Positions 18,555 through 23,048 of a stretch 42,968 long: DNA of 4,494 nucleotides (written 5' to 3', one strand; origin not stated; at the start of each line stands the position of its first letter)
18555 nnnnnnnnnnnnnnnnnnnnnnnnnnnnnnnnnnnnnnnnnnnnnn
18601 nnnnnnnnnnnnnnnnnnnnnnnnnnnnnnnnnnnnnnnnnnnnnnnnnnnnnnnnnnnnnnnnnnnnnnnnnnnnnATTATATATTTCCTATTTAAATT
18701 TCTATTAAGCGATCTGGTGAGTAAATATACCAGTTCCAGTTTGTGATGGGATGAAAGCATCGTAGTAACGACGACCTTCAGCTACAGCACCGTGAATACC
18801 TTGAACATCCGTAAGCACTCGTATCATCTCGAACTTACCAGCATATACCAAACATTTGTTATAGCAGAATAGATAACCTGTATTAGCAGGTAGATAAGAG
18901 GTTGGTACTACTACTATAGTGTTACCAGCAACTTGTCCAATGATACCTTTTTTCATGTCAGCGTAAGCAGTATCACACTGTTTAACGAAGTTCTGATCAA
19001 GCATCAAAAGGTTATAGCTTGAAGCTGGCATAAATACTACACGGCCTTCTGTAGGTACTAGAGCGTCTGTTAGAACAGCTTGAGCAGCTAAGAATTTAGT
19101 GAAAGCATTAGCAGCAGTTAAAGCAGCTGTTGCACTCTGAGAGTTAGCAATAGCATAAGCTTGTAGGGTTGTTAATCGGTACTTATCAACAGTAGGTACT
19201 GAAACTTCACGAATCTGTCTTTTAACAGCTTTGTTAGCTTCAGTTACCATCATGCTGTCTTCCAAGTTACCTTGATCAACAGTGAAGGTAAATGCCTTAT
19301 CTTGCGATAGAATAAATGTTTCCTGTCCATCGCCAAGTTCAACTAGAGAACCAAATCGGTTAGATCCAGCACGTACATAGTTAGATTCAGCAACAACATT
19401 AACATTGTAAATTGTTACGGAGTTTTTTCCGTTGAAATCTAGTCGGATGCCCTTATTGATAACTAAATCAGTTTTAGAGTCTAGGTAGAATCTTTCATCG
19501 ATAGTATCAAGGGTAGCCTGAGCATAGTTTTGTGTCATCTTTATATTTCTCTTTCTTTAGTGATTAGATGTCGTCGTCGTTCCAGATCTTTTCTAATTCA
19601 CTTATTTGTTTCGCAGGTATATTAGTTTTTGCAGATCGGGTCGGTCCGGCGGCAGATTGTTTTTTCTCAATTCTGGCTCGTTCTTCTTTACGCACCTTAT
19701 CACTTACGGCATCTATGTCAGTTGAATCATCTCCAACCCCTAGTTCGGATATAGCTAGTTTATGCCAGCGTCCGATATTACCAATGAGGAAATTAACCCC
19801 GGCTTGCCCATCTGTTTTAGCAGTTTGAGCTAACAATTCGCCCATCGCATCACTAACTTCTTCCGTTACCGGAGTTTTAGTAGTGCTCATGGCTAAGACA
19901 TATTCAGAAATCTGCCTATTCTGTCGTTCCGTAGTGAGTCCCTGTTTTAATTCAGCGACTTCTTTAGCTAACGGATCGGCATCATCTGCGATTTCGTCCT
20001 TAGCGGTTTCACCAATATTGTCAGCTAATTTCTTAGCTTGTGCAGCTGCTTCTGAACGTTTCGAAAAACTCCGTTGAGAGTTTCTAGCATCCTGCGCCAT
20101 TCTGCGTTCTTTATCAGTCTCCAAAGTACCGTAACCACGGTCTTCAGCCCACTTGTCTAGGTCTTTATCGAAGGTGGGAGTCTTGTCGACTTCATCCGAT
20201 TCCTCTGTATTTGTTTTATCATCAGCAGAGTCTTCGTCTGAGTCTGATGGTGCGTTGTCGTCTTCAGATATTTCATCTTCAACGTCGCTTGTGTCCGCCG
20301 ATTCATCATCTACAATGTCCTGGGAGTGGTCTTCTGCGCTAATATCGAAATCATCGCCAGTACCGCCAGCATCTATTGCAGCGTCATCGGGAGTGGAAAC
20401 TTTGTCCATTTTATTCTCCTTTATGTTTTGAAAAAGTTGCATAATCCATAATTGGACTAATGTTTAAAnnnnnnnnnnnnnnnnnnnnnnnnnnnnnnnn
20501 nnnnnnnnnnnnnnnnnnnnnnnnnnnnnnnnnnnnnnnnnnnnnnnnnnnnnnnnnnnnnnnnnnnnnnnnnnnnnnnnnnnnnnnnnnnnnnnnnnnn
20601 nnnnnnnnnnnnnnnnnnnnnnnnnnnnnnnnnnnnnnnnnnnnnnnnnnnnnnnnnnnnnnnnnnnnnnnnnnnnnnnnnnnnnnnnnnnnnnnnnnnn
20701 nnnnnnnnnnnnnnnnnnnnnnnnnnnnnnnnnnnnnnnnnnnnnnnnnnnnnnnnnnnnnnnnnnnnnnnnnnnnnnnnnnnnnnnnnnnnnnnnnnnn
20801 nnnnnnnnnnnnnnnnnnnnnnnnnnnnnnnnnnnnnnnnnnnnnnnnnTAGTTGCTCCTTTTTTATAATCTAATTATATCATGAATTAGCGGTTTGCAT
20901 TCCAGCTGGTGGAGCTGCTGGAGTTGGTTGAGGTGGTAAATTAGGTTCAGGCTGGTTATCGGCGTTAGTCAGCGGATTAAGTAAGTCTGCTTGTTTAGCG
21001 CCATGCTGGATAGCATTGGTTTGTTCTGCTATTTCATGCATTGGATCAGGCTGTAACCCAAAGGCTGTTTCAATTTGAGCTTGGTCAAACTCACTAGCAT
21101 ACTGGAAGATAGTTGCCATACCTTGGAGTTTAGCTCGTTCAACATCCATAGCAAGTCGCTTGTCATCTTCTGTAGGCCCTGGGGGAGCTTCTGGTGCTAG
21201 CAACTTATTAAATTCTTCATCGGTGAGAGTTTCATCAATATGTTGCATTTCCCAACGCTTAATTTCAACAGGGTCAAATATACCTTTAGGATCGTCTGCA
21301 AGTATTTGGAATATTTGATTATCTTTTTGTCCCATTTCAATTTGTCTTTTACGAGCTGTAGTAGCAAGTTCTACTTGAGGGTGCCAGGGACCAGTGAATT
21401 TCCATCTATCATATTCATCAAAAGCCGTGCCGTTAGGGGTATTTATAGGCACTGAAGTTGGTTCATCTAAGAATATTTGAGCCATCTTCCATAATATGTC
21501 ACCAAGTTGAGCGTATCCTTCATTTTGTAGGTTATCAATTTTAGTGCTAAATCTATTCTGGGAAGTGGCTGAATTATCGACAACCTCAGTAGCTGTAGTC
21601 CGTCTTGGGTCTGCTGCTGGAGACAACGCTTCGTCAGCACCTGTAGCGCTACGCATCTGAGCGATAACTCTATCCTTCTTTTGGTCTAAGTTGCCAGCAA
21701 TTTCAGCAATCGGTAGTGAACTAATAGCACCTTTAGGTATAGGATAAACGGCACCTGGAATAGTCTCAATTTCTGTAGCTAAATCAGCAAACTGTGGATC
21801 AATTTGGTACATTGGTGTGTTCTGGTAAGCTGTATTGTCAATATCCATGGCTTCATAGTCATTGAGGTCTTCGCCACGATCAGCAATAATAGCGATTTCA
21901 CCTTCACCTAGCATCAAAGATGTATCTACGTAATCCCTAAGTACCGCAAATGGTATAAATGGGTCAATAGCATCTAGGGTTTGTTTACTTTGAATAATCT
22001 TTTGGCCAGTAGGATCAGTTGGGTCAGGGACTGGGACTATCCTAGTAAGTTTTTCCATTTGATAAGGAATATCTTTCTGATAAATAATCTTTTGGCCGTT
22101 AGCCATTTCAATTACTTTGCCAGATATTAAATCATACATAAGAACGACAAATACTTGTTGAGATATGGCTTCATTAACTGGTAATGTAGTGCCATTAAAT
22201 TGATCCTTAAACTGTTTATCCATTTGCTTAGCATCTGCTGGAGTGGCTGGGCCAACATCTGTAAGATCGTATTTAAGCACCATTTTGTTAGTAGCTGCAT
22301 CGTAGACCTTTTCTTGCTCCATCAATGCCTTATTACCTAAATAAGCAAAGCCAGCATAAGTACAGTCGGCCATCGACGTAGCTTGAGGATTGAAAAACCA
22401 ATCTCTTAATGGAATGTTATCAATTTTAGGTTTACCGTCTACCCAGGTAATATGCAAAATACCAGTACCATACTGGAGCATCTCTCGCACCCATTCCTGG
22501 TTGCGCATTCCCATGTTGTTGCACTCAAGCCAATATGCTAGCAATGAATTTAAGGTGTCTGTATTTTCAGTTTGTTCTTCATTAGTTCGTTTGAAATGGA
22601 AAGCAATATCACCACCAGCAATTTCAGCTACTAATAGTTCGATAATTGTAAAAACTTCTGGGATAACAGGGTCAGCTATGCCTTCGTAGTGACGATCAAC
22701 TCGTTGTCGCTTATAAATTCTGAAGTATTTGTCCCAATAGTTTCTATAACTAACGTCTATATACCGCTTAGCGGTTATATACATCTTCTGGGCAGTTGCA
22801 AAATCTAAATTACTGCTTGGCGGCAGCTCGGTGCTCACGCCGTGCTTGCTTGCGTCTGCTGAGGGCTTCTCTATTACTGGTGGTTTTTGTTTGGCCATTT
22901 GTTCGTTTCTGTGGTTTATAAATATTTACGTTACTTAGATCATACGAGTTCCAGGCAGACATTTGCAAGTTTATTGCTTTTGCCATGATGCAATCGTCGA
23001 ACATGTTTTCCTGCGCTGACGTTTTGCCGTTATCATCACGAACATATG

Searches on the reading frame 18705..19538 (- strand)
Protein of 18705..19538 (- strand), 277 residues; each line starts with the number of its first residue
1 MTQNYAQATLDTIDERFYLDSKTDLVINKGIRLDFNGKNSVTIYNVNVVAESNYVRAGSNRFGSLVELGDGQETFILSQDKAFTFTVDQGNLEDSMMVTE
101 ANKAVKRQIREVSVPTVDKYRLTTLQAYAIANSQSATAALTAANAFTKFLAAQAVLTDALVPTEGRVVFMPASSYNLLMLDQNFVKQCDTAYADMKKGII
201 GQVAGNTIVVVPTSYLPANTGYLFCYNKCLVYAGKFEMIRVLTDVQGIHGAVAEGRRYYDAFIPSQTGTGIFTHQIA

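Call 7: search_protein_families(library=phrogs, proteins=[window:18705-19538:-], max_evalue=0.001)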
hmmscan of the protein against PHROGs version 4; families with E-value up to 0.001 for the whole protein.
window:18705-19538:- (277 aa): 3 families
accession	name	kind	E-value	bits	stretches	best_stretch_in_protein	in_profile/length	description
phrog_422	-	head and packaging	3.7e-41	142.5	1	1-274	3-291/297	major head protein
phrog_267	-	head and packaging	3.2e-13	50.6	1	36-231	70-266/410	major head protein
phrog_283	-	head and packaging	4.2e-05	24.1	1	81-213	84-216/385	major head protein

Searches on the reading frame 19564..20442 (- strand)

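Call 7: search_protein_families(library=phrogs, proteins=[window:19564-20442:-], max_evalue=0.001)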
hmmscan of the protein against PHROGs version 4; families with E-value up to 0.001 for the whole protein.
window:19564-20442:- (292 aa): 0 families

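Call 10: search_protein_families(library=pfam, proteins=[window:19564-20442:-], max_evalue=1)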
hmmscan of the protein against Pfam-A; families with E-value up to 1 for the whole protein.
window:19564-20442:- (292 aa): 2 families
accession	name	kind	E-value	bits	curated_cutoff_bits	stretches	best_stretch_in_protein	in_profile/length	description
PF14389.11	Lzipper-MIP1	-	0.11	13.3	32.2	1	158-205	9-58/84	Leucine-zipper of ternary complex factor MIP1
PF11155.13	DUF2935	-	0.23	12.5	24.4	1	109-182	26-101/121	Domain of unknown function (DUF2935)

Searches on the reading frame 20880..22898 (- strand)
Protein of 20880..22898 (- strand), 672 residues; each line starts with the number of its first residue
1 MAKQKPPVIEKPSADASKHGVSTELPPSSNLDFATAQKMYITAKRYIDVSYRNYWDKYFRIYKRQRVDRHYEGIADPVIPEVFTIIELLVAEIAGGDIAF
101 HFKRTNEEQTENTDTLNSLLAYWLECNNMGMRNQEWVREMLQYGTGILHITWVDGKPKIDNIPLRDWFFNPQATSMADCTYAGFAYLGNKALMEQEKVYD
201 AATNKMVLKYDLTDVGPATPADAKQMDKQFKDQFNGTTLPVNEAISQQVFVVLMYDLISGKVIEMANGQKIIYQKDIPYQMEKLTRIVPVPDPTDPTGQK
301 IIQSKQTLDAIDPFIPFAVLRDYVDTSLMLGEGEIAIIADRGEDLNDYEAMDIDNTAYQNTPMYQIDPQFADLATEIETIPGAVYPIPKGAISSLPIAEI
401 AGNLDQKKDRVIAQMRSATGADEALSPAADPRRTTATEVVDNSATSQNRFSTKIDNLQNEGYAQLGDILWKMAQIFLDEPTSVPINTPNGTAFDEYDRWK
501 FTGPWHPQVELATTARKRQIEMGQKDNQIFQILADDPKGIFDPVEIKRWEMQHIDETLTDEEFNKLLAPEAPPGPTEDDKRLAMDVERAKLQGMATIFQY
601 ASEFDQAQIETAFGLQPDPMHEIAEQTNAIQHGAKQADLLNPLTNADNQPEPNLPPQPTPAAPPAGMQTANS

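Call 7: search_protein_families(library=phrogs, proteins=[window:20880-22898:-], max_evalue=0.001)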
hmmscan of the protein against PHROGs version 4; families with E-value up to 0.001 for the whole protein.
window:20880-22898:- (672 aa): 2 families
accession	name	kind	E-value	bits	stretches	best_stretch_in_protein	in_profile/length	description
phrog_332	-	connector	4.5e-12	46.1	2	315-473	260-426/560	head-tail adaptor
phrog_1216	-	head and packaging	3.4e-08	33.5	1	312-573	338-566/714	portal protein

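Call 10: search_protein_families(library=pfam, proteins=[window:20880-22898:-], max_evalue=1)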
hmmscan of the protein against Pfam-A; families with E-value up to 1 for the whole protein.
window:20880-22898:- (672 aa): 1 family
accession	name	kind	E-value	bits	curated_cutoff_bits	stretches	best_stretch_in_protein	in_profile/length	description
PF23899.1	SU10_portal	-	1.2e-09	37.6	30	3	353-592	350-591/593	Phage SU10 portal protein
